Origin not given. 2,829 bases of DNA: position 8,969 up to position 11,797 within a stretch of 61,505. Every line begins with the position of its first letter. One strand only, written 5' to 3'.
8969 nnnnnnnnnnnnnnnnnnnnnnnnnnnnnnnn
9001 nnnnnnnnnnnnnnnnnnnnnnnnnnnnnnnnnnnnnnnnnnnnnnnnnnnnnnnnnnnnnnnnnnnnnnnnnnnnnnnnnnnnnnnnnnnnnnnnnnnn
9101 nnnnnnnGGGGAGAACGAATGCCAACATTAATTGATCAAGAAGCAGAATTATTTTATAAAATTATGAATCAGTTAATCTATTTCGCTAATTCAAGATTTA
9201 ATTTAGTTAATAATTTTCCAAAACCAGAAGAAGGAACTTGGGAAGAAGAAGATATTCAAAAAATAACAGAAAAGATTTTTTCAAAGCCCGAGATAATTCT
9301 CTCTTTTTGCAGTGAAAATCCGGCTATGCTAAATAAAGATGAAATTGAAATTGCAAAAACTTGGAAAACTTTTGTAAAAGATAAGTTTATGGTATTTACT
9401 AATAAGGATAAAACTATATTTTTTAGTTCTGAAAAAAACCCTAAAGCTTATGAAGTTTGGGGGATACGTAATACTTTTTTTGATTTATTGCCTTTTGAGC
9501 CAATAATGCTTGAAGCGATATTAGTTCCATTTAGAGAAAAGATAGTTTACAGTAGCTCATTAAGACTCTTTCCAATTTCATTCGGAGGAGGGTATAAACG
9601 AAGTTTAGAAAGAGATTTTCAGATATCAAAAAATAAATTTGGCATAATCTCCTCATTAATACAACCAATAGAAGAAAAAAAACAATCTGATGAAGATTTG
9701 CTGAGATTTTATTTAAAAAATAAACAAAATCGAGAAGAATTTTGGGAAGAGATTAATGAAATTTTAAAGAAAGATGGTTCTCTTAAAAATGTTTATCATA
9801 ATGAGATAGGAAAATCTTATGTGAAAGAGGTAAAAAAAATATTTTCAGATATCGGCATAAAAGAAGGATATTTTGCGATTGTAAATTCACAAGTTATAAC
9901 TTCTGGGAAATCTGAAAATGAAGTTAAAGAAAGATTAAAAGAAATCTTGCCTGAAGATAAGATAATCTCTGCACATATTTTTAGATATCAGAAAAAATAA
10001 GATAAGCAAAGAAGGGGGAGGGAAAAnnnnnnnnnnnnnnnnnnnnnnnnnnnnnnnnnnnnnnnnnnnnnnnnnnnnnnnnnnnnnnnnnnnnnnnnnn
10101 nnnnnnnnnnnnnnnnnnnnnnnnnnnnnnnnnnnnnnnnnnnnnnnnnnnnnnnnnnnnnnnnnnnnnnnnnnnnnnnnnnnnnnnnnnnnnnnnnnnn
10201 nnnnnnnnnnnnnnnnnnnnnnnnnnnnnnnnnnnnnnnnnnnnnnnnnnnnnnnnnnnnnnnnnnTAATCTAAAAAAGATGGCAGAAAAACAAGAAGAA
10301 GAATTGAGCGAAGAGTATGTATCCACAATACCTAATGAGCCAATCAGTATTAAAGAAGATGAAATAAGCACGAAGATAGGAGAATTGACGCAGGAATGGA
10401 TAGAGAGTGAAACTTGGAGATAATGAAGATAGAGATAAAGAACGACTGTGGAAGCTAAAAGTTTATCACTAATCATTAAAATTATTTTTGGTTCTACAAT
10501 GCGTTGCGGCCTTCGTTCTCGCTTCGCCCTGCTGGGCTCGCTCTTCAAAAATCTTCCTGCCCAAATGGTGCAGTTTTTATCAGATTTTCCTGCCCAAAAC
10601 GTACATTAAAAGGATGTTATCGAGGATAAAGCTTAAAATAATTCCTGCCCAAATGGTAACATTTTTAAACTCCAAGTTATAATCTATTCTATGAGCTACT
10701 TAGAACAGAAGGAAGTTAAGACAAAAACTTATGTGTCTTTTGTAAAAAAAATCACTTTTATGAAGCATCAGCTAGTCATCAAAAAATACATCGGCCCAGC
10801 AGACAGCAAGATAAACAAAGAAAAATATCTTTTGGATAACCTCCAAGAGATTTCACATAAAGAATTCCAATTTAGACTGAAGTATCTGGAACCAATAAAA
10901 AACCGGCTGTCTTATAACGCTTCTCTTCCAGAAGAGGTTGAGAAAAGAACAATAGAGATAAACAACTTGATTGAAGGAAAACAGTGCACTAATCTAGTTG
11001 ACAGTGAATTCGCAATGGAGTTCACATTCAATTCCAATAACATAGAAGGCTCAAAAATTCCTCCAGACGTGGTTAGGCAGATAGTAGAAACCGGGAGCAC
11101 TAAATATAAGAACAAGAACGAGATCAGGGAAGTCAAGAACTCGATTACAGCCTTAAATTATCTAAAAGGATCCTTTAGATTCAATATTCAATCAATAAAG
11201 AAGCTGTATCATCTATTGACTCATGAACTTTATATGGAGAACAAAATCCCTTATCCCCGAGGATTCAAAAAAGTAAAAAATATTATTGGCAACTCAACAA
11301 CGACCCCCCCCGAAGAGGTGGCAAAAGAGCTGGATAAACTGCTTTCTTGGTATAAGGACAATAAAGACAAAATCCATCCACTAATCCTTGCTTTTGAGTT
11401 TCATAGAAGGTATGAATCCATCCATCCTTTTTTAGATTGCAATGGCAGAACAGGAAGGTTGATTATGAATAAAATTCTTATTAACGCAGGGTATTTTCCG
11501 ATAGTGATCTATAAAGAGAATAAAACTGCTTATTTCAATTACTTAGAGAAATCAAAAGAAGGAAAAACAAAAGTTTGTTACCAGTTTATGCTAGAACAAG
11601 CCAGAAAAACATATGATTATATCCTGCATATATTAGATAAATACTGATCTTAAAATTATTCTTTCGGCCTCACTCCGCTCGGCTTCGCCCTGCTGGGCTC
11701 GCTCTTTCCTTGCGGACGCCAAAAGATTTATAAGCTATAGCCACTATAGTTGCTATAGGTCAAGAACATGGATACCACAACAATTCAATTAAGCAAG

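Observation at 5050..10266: Seven-gene MazG / DUF2075 nuclease-ATPase / WYL operon with five partners of unassigned function: candidate undescribed defence system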

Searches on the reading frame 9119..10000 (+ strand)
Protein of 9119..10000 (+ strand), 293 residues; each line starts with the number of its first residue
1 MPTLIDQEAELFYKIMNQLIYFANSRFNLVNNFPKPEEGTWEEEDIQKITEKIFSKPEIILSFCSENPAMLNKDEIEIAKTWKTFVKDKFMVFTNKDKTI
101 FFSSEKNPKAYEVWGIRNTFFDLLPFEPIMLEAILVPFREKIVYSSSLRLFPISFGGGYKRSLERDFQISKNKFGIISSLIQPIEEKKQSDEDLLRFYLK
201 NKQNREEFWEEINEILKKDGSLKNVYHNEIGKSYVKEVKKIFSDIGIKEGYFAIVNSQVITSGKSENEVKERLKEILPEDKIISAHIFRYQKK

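Call 4: search_protein_families(library=pfam, proteins=[window:9119-10000:+], max_evalue=1)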
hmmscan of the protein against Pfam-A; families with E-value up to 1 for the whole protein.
window:9119-10000:+ (293 aa): 4 families
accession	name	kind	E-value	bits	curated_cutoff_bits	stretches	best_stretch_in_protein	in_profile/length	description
PF18929.5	DUF5678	-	0.014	15.7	23.2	1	251-277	10-36/49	Family of unknown function (DUF5678)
PF18403.7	Thioredoxin_15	-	0.024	15.1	27.4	1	193-262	79-153/207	Thioredoxin-like domain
PF12767.12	SAGA-Tad1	-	0.1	12.8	31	1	192-238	28-71/238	Transcriptional regulator of RNA polII, SAGA, subunit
PF23147.2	GDH2_N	-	0.48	11.1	27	0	236-261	28-53/65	NAD-dependent glutamate dehydrogenase, N-terminal domain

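Call 5: search_protein_families(library=padloc, proteins=[window:9119-10000:+], max_evalue=1)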
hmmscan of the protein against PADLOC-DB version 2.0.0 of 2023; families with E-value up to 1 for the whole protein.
window:9119-10000:+ (293 aa): 1 family
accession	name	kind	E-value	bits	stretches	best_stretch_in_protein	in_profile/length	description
PDLC01459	Cas2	-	0.0086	14.6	1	239-284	25-73/105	"CAS-I,CAS-II,CAS-III,CAS-IV,CAS-V,CAS-VI; acquisition_2"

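Call 6: search_protein_families(library=ncbifam, proteins=[window:9119-10000:+], max_evalue=0.1)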
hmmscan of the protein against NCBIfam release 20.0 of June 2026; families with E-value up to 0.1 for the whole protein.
window:9119-10000:+ (293 aa): 0 families

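Call 7: search_protein_families(library=phrogs, proteins=[window:9119-10000:+], max_evalue=0.1)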
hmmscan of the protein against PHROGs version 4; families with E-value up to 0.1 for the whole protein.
window:9119-10000:+ (293 aa): 1 family
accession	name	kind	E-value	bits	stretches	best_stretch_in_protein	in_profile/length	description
phrog_31665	-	unknown function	0.065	13.8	0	44-107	71-135/202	-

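Call 9: find_homologous_proteins(query=window:9119-10000:+, max_evalue=0.001)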
Query window:9119-10000:+ (293 aa): 26 proteins with E <= 0.001 among 1853 candidates.
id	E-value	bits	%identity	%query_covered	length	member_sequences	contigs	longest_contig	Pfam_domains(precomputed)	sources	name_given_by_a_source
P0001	4.5e-187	638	100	100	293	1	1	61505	-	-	-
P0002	2.3e-157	540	85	100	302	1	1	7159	-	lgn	-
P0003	2.3e-138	478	75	99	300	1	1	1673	-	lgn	-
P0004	2.3e-136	472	77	100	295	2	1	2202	-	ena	-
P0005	1.6e-134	465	72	100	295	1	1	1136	-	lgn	-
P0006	3.4e-133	461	71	100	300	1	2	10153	-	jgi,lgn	jgi:hypothetical protein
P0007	1.9e-131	455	71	99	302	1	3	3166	-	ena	-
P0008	2.0e-128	446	68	99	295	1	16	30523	-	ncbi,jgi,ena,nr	ncbi:hypothetical protein J4416_00085 [Candidatus Pacearchaeota archaeon]|nr:hypothetical protein [C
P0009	3.6e-127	441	70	100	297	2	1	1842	-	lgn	-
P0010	6.0e-127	441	67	99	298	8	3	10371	-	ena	-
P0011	6.2e-127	441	67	99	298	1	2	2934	-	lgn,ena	-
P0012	1.8e-126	439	68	99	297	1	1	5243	PF18929.6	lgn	-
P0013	4.3e-124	431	67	99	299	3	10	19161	-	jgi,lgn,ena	-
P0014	1.3e-123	430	69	99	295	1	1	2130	-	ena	-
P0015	1.3e-123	430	66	99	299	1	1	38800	-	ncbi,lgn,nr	ncbi:MAG: hypothetical protein Q8P57_03065 [Candidatus Pacearchaeota archaeon]|nr:hypothetical prote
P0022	6.6e-68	247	41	98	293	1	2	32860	-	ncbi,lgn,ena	-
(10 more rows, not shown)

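Call 10: find_encoding_contigs(protein=P0008, flank=10000, max_places=3)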
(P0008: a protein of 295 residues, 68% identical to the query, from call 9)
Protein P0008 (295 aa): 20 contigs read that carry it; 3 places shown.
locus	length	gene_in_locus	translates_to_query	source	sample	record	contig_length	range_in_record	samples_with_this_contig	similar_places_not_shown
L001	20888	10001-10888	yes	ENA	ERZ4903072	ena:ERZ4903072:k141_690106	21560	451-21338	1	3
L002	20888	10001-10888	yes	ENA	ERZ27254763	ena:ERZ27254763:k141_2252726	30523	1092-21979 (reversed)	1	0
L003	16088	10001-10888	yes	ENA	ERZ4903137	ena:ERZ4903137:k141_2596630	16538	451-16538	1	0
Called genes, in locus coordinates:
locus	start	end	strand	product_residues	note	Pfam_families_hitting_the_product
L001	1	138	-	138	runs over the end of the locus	PF06044:DpnI (weak)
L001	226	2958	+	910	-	PF00270:DEAD, PF04851:ResIII, PF18766:SWI2_SNF2, PF00271:Helicase_C (weak), PF08463:EcoEI_R_C (weak)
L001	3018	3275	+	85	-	-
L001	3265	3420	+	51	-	-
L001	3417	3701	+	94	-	-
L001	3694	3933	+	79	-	-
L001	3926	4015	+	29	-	-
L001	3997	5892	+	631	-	PF00580:UvrD-helicase, PF13086:AAA_11, PF13245:AAA_19, PF13604:AAA_30 (faint), PF01443:Viral_helicase1 (faint), PF13361:UvrD_C, PF13538:UvrD_C_2 (faint)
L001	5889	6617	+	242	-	PF01863:YgjP-like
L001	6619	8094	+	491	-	PF04434:SWIM (weak)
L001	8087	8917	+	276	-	PF04383:KilA-N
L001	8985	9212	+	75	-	-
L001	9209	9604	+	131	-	-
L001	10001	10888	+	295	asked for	-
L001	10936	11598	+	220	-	PF10543:ORF6N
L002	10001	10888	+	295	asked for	-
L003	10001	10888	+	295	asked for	-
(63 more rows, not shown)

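Call 11: find_encoding_contigs(protein=P0015, flank=10000, max_places=2)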
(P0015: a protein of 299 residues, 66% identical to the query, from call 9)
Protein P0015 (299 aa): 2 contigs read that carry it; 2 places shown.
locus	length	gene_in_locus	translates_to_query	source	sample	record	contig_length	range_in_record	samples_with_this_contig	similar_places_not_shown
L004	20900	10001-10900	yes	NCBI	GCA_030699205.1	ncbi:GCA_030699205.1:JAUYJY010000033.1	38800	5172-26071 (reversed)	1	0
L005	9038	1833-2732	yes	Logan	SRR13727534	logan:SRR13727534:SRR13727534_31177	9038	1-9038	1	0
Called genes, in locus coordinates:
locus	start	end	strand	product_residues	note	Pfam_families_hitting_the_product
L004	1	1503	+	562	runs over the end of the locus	PF00999:Na_H_Exchanger, PF02254:TrkA_N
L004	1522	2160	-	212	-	-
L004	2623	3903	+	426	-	PF02403:Seryl_tRNA_N, PF00587:tRNA-synt_2b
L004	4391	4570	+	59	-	PF00196:GerE, PF04545:Sigma70_r4 (weak), PF01381:HTH_3 (weak)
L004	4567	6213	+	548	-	PF13385:Laminin_G_3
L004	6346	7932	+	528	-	PF05239:PRC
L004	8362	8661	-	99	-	-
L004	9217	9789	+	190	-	-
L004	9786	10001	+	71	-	-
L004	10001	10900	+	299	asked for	-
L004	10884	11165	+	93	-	-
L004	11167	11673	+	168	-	-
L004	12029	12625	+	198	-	-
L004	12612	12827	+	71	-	-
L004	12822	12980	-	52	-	-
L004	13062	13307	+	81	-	PF18929:DUF5678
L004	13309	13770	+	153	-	-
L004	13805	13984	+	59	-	-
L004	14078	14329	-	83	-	-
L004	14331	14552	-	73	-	-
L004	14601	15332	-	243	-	PF11611:DUF4352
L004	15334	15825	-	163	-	-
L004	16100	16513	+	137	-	PF07681:DoxX, PF04173:DoxD (weak)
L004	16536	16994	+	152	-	-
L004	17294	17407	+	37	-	PF23477:zf_Tbcl_2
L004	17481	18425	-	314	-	PF01926:MMR_HSR1, PF02421:FeoB_N (weak)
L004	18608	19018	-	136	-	-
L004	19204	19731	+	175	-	PF07884:VKOR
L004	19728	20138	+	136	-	-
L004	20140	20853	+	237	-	PF02683:DsbD_TM (weak), PF11139:SfLAP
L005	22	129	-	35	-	-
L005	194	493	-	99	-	-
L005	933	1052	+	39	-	-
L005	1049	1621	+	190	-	-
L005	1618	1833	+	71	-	-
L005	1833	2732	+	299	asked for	-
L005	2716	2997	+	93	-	-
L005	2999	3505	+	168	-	-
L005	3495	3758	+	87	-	-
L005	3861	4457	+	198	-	-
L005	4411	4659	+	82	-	-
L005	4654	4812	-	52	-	-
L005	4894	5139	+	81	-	PF18929:DUF5678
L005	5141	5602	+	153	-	-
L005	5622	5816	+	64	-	-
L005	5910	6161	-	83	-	-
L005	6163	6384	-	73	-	-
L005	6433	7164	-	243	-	PF11611:DUF4352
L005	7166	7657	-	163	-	-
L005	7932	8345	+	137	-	PF07681:DoxX, PF04173:DoxD (weak)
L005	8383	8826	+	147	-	-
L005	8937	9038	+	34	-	?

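Call 12: find_encoding_contigs(protein=P0022, flank=10000, max_places=2)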
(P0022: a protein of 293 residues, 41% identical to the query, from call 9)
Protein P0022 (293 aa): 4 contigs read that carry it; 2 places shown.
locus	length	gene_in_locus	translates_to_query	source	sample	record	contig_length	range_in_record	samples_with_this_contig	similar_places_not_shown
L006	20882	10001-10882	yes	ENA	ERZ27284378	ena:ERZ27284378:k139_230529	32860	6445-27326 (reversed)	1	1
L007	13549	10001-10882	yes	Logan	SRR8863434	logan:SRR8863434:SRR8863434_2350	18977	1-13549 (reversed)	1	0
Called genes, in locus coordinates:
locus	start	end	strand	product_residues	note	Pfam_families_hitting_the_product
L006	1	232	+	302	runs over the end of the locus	PF00535:Glycos_transf_2, PF10111:Glyco_tranf_2_2 (weak), PF13641:Glyco_tranf_2_3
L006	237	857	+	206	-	PF13489:Methyltransf_23, PF13847:Methyltransf_31, PF08241:Methyltransf_11, PF08242:Methyltransf_12 (weak), PF13649:Methyltransf_25 (weak)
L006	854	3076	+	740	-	PF11847:GT-C_AftD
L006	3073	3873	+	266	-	-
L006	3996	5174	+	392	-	PF13173:AAA_14, PF13635:DUF4143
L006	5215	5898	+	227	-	PF01909:NTP_transf_2, PF18765:Polbeta (weak)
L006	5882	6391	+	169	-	-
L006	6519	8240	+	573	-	PF11847:GT-C_AftD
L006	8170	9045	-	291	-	-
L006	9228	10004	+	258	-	PF07719:TPR_2 (faint), PF07721:TPR_4 (faint), PF13174:TPR_6 (faint), PF13181:TPR_8 (faint), PF14559:TPR_19 (weak), PF13432:TPR_16 (weak), PF13371:TPR_9 (weak), PF13414:TPR_11 (weak), +6 more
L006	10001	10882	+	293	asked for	-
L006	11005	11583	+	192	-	PF01909:NTP_transf_2 (weak), PF18765:Polbeta (weak)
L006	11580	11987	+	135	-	-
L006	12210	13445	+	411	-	PF01637:ATPase_2 (weak), PF13173:AAA_14, PF13635:DUF4143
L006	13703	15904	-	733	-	PF09471:Peptidase_M64 (faint)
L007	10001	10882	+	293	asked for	-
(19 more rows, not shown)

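Call 38: find_related_loci(query=A3, collection=viral_contigs, flank=8000)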
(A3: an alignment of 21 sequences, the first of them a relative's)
Query A3 (293 aa) in viral_contigs; peptide patterns used: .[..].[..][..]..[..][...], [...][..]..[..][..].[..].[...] (x = any residue, [..] = any of these).
252 stretches matched a pattern, but none encodes a relative of the query by tblastn (E <= 1e-3).

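Call 48: predict_structure(alignment_id=A3)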
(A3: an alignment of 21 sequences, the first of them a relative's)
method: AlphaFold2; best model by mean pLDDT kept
length: 293 residues; sequences in the alignment: 21
mean_pLDDT: 87.6   pTM: 0.66
mean pLDDT of the five models: 87.6, 87.5, 84.7, 84.5, 84.4
residues with pLDDT >= 90: 166; 70-90: 105; 50-70: 22; < 50: 0
segments of 3 or more residues with pLDDT < 50: none
pLDDT, mean of each block of 10 residues (from residue 1): 88 95 95 86 90 95 94 96 93 87 83 82 66 92 84 67 81 88 76 86 84 90 92 91 92 93 96 92 93 75
secondary structure, 60 per line:
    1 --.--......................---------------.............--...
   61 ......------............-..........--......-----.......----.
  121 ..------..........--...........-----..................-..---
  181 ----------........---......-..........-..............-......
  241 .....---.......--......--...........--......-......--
elements in order: H6-27 H43-55 H58-66 H73-84 E86-95 E98-103 E109-115 E129-138 E141-151 H157-174 H191-198 H202-207 H209-218 H220-233 H235-245 E249-255 E258-263 H266-276 H279-284 E286-291

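Call 52: fold_search(model_id=the predicted structure, library=pdb)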
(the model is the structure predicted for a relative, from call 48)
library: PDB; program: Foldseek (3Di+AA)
matches with E <= 10: 464; with E <= 0.001: 0
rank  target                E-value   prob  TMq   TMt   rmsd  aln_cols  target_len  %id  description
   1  9pd4_O                2.1e-02  0.41  0.16  0.22  17.7       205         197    8  NER dual incision complex - DuIM (released 2026-02-18)
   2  8k9x_B                5.5e-02  0.44  0.18  0.12  16.4       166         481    9  Crystal structure of plasmodium LysRS complexing with ASP3026 derived LysRS inhibitor 5 (ADKI5) (released 2024-06-26)
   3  1quq_A                6.9e-02  0.63  0.15  0.31   9.2        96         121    9  COMPLEX OF REPLICATION PROTEIN A SUBUNITS RPA14 AND RPA32 (released 1999-08-13)
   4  8emh_F                7.7e-02  0.23  0.18  0.09  21.4       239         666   10  CryoEM characterization of a unique AAA+ BrxL phage restriction factor (released 2023-02-01)
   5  2pqa_C                1.1e-01  0.57  0.16  0.31   9.3       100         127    9  Crystal Structure of Full-length Human RPA 14/32 Heterodimer (released 2007-11-13)
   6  9pd3_O                1.2e-01  0.21  0.16  0.23  16.5       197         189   10  NER dual incision complex - DuIS (released 2026-02-18)
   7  9mj5_B                1.2e-01  0.16  0.15  0.20  21.6       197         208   12  Catalytic domain of human DNA polymerase alpha in complex with DNA and RPA (released 2025-02-19)
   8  2z6k_A                1.4e-01  0.44  0.15  0.30   9.2        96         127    8  Crystal structure of full-length human RPA14/32 heterodimer (released 2007-12-04)
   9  6flq_F                1.4e-01  0.21  0.15  0.10  17.8       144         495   13  CryoEM structure of E.coli RNA polymerase paused elongation complex bound to NusA (released 2018-03-21)
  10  1u5k_A                1.6e-01  0.51  0.19  0.22  13.0       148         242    6  Recombinational repair protein RecO (released 2004-10-26)
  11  8txr_A                1.6e-01  0.33  0.16  0.12   8.9        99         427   12  E. coli ExoVII(H238A) (released 2024-01-31)
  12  8emh_K                1.7e-01  0.23  0.19  0.10  18.4       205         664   12  CryoEM characterization of a unique AAA+ BrxL phage restriction factor (released 2023-02-01)
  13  7w3i_C                1.8e-01  0.21  0.16  0.13  17.9       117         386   12  Structure of USP14-bound human 26S proteasome in substrate-inhibited state SB_USP14 (released 2022-05-18)
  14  2pi2_A                2.1e-01  0.28  0.15  0.28   9.0        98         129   10  Full-length Replication protein A subunits RPA14 and RPA32 (released 2007-10-16)
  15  9a1v_B                2.1e-01  0.28  0.16  0.19  13.0       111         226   12  Integrative model of Nucleotide excision repair complex of XPA and RPA on 5' junction substrate (released 2022-08-30)
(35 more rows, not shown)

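Call 77: find_encoding_contigs(protein=P0002, flank=8000, max_places=1)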
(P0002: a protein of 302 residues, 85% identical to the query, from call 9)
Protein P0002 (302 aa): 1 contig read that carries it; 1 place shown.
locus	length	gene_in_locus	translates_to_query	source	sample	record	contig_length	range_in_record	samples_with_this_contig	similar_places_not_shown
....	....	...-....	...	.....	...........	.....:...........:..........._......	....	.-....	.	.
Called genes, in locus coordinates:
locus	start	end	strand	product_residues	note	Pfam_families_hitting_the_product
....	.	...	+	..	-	?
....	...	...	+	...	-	-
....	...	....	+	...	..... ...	-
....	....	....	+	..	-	-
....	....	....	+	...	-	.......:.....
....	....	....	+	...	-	-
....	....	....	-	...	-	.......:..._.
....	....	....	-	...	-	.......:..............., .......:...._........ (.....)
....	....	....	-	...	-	?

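Call 96: fold_search(model_id=the predicted structure, library=viral)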
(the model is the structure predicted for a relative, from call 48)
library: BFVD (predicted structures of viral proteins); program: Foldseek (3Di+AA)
matches with E <= 10: 584; with E <= 0.001: 0
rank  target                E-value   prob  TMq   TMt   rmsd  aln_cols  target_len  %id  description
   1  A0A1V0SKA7            1.3e-02  0.14  0.10  0.13  26.1       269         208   12  Uncharacterized protein [Klosneuvirus KNV1]
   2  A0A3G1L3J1            1.8e-02  0.44  0.16  0.24  19.4       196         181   12  Uncharacterized protein [Synechococcus phage S-CBWM1]
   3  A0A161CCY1            6.0e-02  0.87  0.17  0.14   5.3        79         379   11  LEF-3 [Urbanus proteus nucleopolyhedrovirus]
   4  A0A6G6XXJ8            8.0e-02  0.44  0.18  0.23  14.2       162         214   12  (no name in the UniProt tables at hand)
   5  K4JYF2                1.3e-01  0.08  0.12  0.15  18.6       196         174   11  Uncharacterized protein [Abalone herpesvirus (isolate Abalone/Australia/Victoria/2009)]
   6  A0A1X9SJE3            1.4e-01  0.18  0.16  0.12  20.6       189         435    7  Uncharacterized protein [Sulfolobus islandicus rod-shaped virus 9]
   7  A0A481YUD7            1.4e-01  0.10  0.14  0.15  28.2       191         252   11  Uncharacterized protein [Marseillevirus LCMAC101]
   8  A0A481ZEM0            1.5e-01  0.72  0.17  0.09   8.3        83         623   11  RecD helicase /ATP-dependent exoDNAse [Pithovirus LCPAC403]
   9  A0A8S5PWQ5            1.6e-01  0.97  0.16  0.47   3.5        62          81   16  Uncharacterized protein [Myoviridae sp. ctgsk7]
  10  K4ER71                1.7e-01  0.54  0.18  0.16   5.5        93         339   11  Lef-3 [Epinotia aporema granulovirus]
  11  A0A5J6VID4            1.7e-01  0.09  0.14  0.07  18.5       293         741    8  protein-synthesizing GTPase [Megaviridae environmental sample]
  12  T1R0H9                1.7e-01  0.30  0.17  0.12  26.0       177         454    6  LEF-3 [Chrysodeixis chalcites nucleopolyhedrovirus]
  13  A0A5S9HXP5            1.7e-01  0.07  0.15  0.11  23.1       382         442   13  Uncharacterized protein [Tenacibaculum phage PTm1]
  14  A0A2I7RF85            1.8e-01  0.38  0.14  0.16  18.8       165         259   15  (no name in the UniProt tables at hand)
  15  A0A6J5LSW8            1.8e-01  0.14  0.15  0.17  16.6       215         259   12  Uncharacterized protein [uncultured Caudovirales phage]
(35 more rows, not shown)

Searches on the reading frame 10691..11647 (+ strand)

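Call 39: search_protein_families(library=pfam, proteins=[window:10691-11647:+], max_evalue=0.01)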
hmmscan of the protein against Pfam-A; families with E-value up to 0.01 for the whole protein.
window:10691-11647:+ (318 aa): 1 family
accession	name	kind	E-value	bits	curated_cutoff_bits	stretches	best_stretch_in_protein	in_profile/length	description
PF02661.23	Fic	-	9.1e-17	62.1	24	1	165-263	3-93/93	Fic/DOC family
